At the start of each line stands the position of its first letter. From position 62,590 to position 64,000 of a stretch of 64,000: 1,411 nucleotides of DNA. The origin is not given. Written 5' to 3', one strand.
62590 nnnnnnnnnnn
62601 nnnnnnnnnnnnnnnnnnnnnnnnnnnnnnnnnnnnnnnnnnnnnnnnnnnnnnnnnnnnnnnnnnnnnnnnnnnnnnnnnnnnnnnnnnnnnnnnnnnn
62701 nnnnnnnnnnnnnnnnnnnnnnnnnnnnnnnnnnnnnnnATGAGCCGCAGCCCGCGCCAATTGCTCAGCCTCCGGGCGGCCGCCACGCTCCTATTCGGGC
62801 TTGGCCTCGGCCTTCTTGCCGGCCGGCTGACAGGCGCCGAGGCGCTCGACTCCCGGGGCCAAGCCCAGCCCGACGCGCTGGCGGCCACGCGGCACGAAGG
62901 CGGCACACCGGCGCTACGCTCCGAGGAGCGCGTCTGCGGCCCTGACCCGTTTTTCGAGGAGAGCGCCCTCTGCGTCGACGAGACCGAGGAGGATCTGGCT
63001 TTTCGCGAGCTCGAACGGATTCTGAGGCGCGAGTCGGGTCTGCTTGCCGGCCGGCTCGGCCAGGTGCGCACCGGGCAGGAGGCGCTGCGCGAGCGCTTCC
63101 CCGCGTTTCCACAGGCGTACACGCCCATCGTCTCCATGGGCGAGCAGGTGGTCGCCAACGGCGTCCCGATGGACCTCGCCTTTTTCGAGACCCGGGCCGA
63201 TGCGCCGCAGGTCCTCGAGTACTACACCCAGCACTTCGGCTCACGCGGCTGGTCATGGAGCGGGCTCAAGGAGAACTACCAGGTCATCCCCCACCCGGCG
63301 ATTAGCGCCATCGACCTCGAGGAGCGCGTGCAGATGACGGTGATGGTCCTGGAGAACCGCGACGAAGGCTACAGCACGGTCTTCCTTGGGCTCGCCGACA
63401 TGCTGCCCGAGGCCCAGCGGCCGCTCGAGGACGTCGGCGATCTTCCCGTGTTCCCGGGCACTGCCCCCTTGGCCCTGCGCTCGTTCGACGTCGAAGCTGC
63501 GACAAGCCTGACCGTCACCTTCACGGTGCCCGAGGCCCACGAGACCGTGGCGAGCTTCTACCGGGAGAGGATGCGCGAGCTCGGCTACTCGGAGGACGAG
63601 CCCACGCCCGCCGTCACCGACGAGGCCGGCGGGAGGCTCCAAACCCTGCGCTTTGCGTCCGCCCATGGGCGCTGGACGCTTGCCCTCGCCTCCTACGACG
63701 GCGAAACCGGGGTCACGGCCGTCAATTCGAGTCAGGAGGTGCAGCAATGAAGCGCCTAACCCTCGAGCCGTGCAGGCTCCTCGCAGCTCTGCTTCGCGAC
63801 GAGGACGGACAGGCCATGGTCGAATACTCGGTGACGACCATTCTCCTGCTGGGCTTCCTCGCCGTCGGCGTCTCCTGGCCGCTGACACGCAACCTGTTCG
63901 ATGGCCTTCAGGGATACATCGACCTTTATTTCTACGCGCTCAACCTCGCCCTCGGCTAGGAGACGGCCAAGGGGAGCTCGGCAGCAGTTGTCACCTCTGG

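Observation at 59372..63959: Atypical Tad/Flp-like pilus cluster: pseudopilins first, a giant Cys/His/Trp-rich TadG-like protein, an unknown membrane protein, then the Flp pilin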

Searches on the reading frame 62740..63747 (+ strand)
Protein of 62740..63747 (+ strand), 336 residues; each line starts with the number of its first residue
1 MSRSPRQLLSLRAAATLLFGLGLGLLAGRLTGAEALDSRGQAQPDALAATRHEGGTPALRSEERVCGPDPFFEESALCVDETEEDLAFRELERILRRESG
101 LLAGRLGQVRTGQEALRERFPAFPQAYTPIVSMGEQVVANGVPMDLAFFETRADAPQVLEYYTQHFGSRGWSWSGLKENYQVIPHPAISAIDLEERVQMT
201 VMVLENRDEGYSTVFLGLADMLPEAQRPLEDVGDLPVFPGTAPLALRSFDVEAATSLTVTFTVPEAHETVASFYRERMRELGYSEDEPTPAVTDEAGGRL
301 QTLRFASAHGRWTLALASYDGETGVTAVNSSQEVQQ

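Call 4: search_protein_families(library=pfam, proteins=[window:62740-63747:+], max_evalue=1)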
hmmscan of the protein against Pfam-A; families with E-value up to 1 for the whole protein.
window:62740-63747:+ (336 aa): 1 family
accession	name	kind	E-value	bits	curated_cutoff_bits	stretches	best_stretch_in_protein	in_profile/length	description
PF17212.9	Tube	-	0.041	14.3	22.3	1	151-196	26-70/169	Tail tubular protein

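Call 5: search_protein_families(library=ncbifam, proteins=[window:62740-63747:+], max_evalue=1)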
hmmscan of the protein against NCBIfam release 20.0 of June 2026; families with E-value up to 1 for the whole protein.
window:62740-63747:+ (336 aa): 0 families

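Call 39: find_homologous_proteins(query=window:62740-63747:+, max_evalue=0.001)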
Query window:62740-63747:+ (336 aa): 5 proteins with E <= 0.001 among 8000 candidates.
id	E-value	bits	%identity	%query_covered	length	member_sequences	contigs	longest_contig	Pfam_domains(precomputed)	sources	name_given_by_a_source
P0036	1.2e-204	697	93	100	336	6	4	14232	PF27226.1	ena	-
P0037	2.6e-164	564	76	100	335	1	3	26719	PF27226.1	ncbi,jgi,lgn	ncbi:MAG: hypothetical protein ACOX6T_09730 [Myxococcales bacterium]|jgi:hypothetical protein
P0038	2.1e-124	433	64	100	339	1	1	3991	PF27226.1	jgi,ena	jgi:hypothetical protein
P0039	8.2e-103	362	59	81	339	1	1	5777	PF27226.1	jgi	jgi:hypothetical protein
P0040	4.9e-65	238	51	74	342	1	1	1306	PF27226.1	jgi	-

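Call 53: predict_structure(alignment_id=A2)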
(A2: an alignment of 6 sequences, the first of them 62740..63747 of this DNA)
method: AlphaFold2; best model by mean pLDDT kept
length: 336 residues; sequences in the alignment: 6
mean_pLDDT: 57.5   pTM: 0.39
mean pLDDT of the five models: 57.5, 57.2, 56.0, 54.7, 54.3
residues with pLDDT >= 90: 18; 70-90: 103; 50-70: 65; < 50: 150
segments of 3 or more residues with pLDDT < 50: 1-9, 11-16, 22-81, 83-112, 135-142, 176-185, 222-230, 245-255, 332-336
pLDDT, mean of each block of 10 residues (from residue 1): 42 50 43 29 28 26 34 35 44 35 32 63 87 50 63 86 83 51 52 67 76 76 43 75 50 49 80 92 81 67 79 74 69 37
secondary structure, 60 per line:
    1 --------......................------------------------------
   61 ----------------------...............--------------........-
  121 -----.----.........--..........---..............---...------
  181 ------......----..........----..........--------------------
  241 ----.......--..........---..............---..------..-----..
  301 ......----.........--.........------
elements in order: H9-30 H83-97 H112-119 E131-139 E142-151 H155-168 E172-174 E187-192 E197-206 E211-220 E245-251 E254-263 H267-280 E299-306 E311-319 E322-330

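Call 57: fold_search(model_id=the predicted structure, library=pdb)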
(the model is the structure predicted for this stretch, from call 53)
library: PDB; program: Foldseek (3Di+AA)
matches with E <= 10: 1456; with E <= 0.001: 2
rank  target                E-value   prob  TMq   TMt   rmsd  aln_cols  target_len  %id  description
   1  9v6e_A                3.4e-04  0.93  0.18  0.06  22.1       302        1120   10  Cryo-EM structure of human full length KICSTOR complex (state 1) (released 2025-11-12)
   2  5h7z_B                5.3e-04  0.92  0.18  0.20  18.1       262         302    9  Apo structure of immunity protein TplEi of T6SS from Pseudomonas aeruginosa (released 2017-10-04)
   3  5h7y_A                1.9e-03  0.72  0.16  0.18  18.2       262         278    9  Structure of immunity protein TplEi of T6SS from Pseudomonas aeruginosa complexed with "L" peptide (released 2017-10-04)
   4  6y2r_B                4.3e-03  0.84  0.15  0.14  16.6       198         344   11  Escherichia coli R255A RnlA endoribonuclease (single alanine mutant of RnlA) (released 2021-05-12)
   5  9v86_A                4.5e-03  0.51  0.15  0.07  21.3       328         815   10  Cryo-EM structure of KICSTOR CCC complex (state 3) (released 2025-11-12)
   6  7hqq_A                5.0e-03  0.47  0.15  0.17  15.6       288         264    9  PanDDA analysis group deposition -- Crystal Structure of FatA in complex with Z1198147845 (released 2025-08-13)
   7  7hs5_A                5.9e-03  0.57  0.16  0.19  15.5       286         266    9  PanDDA analysis group deposition -- Crystal Structure of FatA in complex with Z1217131798 (released 2025-08-13)
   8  7hqx_A                9.6e-03  0.47  0.17  0.19  15.7       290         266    9  PanDDA analysis group deposition -- Crystal Structure of FatA in complex with Z218760918 (released 2025-08-13)
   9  7hr5_A                9.6e-03  0.38  0.15  0.18  15.6       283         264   11  PanDDA analysis group deposition -- Crystal Structure of FatA in complex with Z969591530 (released 2025-08-13)
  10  9o5a_D                1.2e-02  0.44  0.17  0.03  20.8       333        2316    8  The KICSTOR-GATOR1 complex (released 2026-02-18)
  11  6e8a_A                1.2e-02  1.00  0.22  0.44   9.5       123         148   15  Crystal structure of DcrB from Salmonella enterica at 1.92 Angstroms resolution (released 2018-10-31)
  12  9v9n_A                1.4e-02  0.41  0.16  0.08  21.0       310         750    9  Cryo-EM structure of KICSTOR CCC complex (state 5) (released 2025-11-12)
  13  3bbj_B                1.6e-02  0.23  0.14  0.17  16.6       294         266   11  CRYSTAL STRUCTURE OF A PUTATIVE THIOESTERASE II (TFU_2367) FROM THERMOBIFIDA FUSCA YX AT 2.45 A RESOLUTION (released 2007-11-20)
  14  5h7z_A                1.7e-02  0.60  0.17  0.19  17.7       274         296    8  Apo structure of immunity protein TplEi of T6SS from Pseudomonas aeruginosa (released 2017-10-04)
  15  7htv_A                1.9e-02  0.25  0.15  0.17  16.1       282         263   11  PanDDA analysis group deposition -- Crystal Structure of FatA in complex with Z57122377 (released 2025-08-13)
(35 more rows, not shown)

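Call 80: find_related_loci(query=A6, collection=metagenome_contigs, flank=6000)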
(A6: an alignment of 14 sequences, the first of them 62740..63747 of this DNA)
Query A6 (336 aa) in metagenome_contigs; peptide patterns used: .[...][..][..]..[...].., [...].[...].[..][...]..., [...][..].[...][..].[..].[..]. (x = any residue, [..] = any of these).
397 stretches matched a pattern; 8 encode a relative of the query (tblastn E <= 1e-3); 8 distinct loci.
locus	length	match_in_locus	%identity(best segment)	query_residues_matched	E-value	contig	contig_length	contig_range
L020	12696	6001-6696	46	97-330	1e-50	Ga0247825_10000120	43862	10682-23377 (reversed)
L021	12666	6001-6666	44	110-334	2e-48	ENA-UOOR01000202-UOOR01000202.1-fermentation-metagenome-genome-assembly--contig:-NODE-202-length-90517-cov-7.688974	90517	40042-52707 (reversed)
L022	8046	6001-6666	44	110-334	2e-48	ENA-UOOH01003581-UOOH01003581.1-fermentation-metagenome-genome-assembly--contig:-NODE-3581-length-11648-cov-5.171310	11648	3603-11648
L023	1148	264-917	44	110-331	2e-49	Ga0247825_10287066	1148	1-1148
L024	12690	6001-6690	43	97-327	2e-46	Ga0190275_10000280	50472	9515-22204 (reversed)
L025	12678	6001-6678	43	102-327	9e-46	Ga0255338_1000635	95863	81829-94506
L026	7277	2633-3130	32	120-287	9e-11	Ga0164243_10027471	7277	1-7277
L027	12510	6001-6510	30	120-292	2e-10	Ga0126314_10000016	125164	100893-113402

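Call 83: search_solved_structures(query=A6, max_evalue=10)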
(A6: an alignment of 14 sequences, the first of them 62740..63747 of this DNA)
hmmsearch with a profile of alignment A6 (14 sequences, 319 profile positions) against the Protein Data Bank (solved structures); distinct sequences matched with E-value up to 10: 0.

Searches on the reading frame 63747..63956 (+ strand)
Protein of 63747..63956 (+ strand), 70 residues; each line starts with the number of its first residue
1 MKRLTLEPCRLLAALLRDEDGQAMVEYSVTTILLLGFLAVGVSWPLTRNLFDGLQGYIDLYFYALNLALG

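Call 4: search_protein_families(library=pfam, proteins=[window:63747-63956:+], max_evalue=1)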
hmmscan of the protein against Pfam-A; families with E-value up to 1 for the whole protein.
window:63747-63956:+ (70 aa): 0 families

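Call 5: search_protein_families(library=ncbifam, proteins=[window:63747-63956:+], max_evalue=1)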
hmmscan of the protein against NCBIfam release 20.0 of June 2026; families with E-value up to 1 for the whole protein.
window:63747-63956:+ (70 aa): 0 families

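Call 6: find_encoding_contigs(protein=window:63747-63956:+, flank=10000, max_places=6)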
Protein window:63747-63956:+ (70 aa): 2 contigs read that carry it; 1 place shown.
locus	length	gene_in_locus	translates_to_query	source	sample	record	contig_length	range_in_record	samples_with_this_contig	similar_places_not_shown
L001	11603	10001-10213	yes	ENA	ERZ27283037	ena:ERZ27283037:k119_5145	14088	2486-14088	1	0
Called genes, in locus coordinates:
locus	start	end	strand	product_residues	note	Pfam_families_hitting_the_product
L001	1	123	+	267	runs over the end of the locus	PF05157:MshEN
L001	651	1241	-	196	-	PF07238:PilZ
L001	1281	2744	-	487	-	PF00069:Pkinase, PF07714:PK_Tyr_Ser-Thr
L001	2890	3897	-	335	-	PF10974:DUF2804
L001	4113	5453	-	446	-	PF24762:TPR_IF140-IFT172 (faint), PF07719:TPR_2 (faint)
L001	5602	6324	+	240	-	PF07811:TadE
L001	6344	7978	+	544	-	-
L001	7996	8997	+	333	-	-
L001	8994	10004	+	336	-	PF27226:AF_1845 (faint)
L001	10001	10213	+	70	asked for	-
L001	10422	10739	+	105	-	-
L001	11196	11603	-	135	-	?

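Call 35: search_protein_families(library=pfam, proteins=[L001:10422-10736:+], max_evalue=1)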
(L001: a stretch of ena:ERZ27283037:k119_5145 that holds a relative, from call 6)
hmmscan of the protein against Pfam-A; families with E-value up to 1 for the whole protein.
L001:10422-10736:+ (105 aa): 2 families
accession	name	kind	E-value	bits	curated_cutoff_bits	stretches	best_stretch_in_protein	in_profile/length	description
PF02096.25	60KD_IMP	-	0.15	12.4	35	1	53-88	29-64/163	60Kd inner membrane protein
PF04735.17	Baculo_helicase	-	0.27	9.1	25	1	24-95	63-135/1307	Baculovirus DNA helicase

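Call 68: search_protein_families(library=pfam, alignment_id=A5, max_evalue=10)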
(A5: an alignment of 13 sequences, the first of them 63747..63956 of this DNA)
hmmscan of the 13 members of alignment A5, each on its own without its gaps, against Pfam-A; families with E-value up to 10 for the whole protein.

A. member 1, window:63747-63956:+ (70 aa): 0 families

B. families by the number of members that match (of 13 scanned): 8 families
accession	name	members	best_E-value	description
PF14029.11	DUF4244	1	0.0012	Protein of unknown function (DUF4244)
PF21355.3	TRAF-mep_MATH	1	0.0037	TRAF/meprin, MATH domain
PF07811.17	TadE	1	0.02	TadE-like protein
PF04610.19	TrbL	1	0.021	TrbL/VirB6 plasmid conjugal transfer protein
PF04995.19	CcmD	1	0.024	Heme exporter protein D (CcmD)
PF04964.19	Flp_Fap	1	0.049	Flp/Fap pilin component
PF04021.17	Class_IIIsignal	1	0.065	Class III signal peptide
PF18183.6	SLATT_2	1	0.11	SMODS and SLOG-associating 2TM effector domain 2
